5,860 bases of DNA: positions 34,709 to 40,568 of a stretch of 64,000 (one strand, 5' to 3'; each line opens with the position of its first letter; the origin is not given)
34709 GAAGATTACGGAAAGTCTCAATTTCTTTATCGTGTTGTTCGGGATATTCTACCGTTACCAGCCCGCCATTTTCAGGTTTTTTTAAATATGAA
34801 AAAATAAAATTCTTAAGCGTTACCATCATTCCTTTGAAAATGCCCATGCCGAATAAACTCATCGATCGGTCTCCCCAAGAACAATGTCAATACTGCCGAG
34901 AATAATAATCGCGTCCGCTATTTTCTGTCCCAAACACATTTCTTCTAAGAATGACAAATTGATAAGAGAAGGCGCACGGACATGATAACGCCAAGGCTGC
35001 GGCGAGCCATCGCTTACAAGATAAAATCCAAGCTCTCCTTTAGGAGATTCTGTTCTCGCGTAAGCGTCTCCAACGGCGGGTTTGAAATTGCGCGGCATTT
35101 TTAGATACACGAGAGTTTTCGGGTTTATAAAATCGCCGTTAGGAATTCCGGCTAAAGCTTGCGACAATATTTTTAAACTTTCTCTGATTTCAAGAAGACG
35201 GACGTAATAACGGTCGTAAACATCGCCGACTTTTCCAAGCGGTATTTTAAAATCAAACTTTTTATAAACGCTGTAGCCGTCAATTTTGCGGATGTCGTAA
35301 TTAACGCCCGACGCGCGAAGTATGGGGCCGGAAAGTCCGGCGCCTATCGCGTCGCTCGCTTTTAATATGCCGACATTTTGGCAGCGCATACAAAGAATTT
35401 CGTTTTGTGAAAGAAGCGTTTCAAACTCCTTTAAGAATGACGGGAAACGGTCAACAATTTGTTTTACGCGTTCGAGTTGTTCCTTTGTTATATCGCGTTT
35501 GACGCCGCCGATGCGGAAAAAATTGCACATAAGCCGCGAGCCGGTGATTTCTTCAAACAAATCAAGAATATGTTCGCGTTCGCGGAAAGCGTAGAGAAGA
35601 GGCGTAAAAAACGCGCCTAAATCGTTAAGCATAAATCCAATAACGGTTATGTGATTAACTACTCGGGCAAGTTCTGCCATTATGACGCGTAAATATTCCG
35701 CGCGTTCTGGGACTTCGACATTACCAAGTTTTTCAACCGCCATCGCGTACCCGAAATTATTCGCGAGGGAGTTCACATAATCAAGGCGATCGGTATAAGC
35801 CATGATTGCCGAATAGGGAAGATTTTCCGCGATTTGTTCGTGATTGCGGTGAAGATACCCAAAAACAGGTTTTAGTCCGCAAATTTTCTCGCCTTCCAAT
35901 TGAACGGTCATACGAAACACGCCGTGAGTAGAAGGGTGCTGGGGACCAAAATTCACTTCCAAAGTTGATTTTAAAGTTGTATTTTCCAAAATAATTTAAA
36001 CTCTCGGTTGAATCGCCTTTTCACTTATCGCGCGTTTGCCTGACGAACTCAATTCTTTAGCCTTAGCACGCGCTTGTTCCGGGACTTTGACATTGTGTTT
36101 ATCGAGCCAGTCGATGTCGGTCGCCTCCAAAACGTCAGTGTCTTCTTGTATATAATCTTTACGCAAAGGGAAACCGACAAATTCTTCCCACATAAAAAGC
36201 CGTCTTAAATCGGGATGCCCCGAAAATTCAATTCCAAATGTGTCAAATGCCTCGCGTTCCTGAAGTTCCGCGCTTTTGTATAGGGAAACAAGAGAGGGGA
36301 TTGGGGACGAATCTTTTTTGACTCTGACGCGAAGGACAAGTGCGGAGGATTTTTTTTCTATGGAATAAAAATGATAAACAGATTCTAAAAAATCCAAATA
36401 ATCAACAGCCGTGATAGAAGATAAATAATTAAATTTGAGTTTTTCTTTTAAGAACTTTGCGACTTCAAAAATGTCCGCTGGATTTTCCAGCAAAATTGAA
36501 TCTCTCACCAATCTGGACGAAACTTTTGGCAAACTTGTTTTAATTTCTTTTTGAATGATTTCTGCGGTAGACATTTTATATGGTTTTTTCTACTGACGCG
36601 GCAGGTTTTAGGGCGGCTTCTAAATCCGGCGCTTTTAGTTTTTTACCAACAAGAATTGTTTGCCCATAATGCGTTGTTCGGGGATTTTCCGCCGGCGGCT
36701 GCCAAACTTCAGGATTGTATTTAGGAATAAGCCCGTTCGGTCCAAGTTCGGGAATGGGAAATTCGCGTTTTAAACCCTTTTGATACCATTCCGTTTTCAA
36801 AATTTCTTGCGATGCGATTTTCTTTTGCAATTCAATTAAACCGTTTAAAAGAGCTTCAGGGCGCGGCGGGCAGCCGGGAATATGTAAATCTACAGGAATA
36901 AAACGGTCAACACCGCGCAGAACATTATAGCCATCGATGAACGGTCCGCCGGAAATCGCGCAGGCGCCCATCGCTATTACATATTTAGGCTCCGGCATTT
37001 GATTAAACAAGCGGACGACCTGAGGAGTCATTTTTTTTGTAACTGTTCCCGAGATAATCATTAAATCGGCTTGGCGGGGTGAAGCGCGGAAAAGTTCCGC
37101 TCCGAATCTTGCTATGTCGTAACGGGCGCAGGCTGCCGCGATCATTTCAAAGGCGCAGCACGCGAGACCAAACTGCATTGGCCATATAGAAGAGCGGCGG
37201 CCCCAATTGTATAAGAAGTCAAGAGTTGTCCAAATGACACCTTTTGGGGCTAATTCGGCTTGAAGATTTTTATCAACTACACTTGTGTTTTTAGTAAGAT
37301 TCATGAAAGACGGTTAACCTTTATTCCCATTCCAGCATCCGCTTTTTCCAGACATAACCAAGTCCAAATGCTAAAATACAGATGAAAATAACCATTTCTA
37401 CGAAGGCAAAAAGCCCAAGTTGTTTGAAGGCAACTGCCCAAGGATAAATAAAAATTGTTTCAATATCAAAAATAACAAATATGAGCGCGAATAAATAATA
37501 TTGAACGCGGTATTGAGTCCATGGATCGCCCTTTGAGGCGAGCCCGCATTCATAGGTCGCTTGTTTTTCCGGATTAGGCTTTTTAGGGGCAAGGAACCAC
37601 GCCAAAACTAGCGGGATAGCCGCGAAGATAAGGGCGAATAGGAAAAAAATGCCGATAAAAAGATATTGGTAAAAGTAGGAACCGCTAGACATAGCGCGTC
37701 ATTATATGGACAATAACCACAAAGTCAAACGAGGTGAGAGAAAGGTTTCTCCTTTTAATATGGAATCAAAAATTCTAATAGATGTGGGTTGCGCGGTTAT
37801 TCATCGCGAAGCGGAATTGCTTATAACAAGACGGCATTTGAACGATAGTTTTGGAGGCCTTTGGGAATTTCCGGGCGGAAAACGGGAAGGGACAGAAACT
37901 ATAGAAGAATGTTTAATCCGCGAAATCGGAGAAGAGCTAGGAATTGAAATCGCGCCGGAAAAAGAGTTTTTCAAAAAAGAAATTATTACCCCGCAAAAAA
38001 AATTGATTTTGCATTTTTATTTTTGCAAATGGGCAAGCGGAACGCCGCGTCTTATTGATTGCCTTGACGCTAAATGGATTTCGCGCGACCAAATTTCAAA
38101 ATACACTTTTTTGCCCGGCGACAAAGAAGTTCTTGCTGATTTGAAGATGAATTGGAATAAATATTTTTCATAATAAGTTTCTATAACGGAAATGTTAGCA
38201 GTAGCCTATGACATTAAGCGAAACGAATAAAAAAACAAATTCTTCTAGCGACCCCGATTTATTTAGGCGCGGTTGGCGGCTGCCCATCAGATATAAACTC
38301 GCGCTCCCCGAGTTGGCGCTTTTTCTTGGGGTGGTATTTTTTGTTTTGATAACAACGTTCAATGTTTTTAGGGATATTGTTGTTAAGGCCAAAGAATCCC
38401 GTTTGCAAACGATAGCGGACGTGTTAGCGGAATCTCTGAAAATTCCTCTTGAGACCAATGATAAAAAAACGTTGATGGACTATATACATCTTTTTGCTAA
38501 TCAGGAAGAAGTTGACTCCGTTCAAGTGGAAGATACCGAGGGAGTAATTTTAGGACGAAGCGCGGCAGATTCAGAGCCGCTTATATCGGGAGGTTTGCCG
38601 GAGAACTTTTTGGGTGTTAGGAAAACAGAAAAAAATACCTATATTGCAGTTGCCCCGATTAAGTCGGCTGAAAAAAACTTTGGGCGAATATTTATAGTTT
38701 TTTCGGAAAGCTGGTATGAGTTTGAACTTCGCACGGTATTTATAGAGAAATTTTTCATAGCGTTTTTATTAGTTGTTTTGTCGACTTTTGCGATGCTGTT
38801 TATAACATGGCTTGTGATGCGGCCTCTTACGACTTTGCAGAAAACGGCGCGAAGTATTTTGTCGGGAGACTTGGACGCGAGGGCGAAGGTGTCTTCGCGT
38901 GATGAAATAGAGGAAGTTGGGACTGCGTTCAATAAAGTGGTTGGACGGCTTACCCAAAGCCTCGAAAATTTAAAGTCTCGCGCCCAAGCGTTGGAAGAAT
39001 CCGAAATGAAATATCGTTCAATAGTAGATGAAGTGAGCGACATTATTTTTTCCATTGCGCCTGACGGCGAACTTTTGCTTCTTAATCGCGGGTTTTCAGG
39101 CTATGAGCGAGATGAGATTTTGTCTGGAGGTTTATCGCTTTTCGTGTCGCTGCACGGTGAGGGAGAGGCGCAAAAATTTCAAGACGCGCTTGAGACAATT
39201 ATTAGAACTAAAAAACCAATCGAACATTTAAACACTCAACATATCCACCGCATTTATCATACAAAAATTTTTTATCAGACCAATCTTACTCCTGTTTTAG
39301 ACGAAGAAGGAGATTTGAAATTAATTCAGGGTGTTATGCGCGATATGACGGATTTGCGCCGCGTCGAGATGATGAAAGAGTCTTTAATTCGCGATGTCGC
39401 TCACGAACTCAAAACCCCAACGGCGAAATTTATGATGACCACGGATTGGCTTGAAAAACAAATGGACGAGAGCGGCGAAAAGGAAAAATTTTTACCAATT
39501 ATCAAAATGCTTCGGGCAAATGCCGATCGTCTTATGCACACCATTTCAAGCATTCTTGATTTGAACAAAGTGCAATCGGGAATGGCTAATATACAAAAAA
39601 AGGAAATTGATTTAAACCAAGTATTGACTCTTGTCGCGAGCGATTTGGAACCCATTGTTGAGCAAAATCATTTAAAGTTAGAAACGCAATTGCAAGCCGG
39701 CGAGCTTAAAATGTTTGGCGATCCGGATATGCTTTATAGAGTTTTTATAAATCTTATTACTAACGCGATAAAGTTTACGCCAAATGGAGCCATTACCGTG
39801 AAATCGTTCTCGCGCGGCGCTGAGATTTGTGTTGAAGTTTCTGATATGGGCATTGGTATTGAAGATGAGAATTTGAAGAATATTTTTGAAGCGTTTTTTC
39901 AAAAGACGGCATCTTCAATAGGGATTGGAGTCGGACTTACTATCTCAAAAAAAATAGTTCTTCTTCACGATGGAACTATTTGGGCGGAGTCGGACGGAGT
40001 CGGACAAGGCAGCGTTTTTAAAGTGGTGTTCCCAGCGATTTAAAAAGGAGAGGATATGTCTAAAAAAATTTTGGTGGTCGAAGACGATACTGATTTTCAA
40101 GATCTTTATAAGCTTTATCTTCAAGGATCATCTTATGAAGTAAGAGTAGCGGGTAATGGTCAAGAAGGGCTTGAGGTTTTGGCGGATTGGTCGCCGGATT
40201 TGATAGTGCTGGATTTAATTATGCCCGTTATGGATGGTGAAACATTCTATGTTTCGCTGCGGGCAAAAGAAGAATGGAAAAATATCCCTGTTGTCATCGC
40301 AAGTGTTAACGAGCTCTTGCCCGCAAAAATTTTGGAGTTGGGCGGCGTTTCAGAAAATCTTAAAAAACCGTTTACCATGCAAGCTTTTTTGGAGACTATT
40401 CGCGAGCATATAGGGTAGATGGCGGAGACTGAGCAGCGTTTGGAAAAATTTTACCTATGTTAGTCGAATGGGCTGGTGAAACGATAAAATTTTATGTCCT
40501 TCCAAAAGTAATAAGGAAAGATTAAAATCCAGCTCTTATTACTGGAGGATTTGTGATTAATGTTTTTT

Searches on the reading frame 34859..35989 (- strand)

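Call 103: search_protein_families(library=pfam, proteins=[window:34859-35989:-], max_evalue=0.001)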
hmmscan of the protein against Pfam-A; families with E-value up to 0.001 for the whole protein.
window:34859-35989:- (376 aa): 1 family
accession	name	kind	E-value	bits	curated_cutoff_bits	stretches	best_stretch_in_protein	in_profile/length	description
PF00346.24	Complex1_49kDa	-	1.4e-91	306.8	24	1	123-376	1-271/271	Respiratory-chain NADH dehydrogenase, 49 Kd subunit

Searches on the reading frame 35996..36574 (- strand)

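Call 103: search_protein_families(library=pfam, proteins=[window:35996-36574:-], max_evalue=0.001)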
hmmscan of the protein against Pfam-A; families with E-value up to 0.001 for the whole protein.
window:35996-36574:- (192 aa): 1 family
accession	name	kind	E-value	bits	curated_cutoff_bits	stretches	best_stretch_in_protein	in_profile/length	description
PF00329.25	Complex1_30kDa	-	1e-37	129.9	22.5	1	32-145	5-122/124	Respiratory-chain NADH dehydrogenase, 30 Kd subunit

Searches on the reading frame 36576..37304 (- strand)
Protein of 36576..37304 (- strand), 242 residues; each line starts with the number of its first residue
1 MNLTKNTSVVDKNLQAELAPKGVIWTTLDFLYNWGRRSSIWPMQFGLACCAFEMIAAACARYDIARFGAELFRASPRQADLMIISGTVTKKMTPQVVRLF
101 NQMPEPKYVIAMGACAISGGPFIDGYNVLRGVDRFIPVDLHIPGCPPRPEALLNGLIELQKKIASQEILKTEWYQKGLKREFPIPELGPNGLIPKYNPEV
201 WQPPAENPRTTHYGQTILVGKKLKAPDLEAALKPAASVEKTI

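Call 103: search_protein_families(library=pfam, proteins=[window:36576-37304:-], max_evalue=0.001)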
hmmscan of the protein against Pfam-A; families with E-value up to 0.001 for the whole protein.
window:36576-37304:- (242 aa): 1 family
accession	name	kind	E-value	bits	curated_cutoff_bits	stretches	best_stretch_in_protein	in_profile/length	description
PF01058.29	Oxidored_q6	-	1.2e-27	96.6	27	1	49-159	1-128/128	NADH ubiquinone oxidoreductase, 20 Kd subunit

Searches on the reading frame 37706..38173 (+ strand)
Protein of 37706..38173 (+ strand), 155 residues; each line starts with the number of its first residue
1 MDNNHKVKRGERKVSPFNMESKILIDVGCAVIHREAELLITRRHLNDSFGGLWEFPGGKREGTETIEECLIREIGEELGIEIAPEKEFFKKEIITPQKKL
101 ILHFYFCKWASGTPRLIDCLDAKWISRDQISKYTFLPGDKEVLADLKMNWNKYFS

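Call 88: search_protein_families(library=pfam, proteins=[window:37706-38173:+], max_evalue=0.0001)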
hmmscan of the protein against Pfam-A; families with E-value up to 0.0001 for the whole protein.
window:37706-38173:+ (155 aa): 3 families
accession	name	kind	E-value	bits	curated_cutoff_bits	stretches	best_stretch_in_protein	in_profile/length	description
PF00293.34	NUDIX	-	8.3e-19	68.4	21.1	1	26-146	5-134/134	NUDIX domain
PF14815.12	NUDIX_4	-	1.3e-17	64.1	35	1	30-144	3-112/113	NUDIX domain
PF22327.2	Nudt16-like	-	1.1e-05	25.8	27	1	49-108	31-94/161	U8 snoRNA-decapping enzyme-like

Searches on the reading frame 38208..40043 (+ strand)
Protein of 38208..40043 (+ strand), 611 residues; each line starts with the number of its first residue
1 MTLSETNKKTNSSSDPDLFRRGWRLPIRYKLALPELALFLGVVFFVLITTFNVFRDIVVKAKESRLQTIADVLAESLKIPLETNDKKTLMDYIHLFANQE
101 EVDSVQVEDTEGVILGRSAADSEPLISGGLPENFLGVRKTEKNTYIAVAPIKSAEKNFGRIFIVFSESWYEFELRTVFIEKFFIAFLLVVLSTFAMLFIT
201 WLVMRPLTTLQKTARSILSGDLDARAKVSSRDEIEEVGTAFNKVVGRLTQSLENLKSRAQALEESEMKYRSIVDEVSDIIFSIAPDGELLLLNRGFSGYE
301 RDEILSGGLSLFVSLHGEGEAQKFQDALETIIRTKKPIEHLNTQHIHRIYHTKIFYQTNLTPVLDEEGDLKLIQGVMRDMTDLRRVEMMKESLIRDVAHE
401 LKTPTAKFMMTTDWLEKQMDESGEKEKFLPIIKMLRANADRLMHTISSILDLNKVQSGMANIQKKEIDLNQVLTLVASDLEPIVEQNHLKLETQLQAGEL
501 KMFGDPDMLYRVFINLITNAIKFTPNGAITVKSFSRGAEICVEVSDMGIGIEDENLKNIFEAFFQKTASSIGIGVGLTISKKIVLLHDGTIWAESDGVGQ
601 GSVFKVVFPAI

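Call 88: search_protein_families(library=pfam, proteins=[window:38208-40043:+], max_evalue=0.0001)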
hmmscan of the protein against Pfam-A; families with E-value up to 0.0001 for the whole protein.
window:38208-40043:+ (611 aa): 5 families
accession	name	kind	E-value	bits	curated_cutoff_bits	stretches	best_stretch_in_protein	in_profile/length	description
PF02518.31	HATPase_c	-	5.5e-24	85.2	26.4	1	504-609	1-108/111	Histidine kinase-, DNA gyrase B-, and HSP90-like ATPase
PF00672.30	HAMP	-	5.3e-13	49.5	25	1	198-249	1-52/53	HAMP domain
PF00512.31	HisKA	-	3e-08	34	26.9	1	390-458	2-66/66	His Kinase A (phospho-acceptor) domain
PF08448.16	PAS_4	-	4.6e-08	33.7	23.1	1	274-385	2-110/110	PAS fold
PF13426.13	PAS_9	-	1.7e-07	31.9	27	1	278-382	2-103/103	PAS domain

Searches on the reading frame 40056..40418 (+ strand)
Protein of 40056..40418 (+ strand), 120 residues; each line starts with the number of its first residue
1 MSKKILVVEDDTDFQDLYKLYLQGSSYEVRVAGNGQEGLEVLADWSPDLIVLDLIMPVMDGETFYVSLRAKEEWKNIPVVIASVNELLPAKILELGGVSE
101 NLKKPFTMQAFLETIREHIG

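Call 88: search_protein_families(library=pfam, proteins=[window:40056-40418:+], max_evalue=0.0001)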
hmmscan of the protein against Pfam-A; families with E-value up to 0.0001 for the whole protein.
window:40056-40418:+ (120 aa): 1 family
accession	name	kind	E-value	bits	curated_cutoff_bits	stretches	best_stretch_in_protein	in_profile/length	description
PF00072.30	Response_reg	-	5.3e-18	65.6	30.2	1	5-115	1-110/111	Response regulator receiver domain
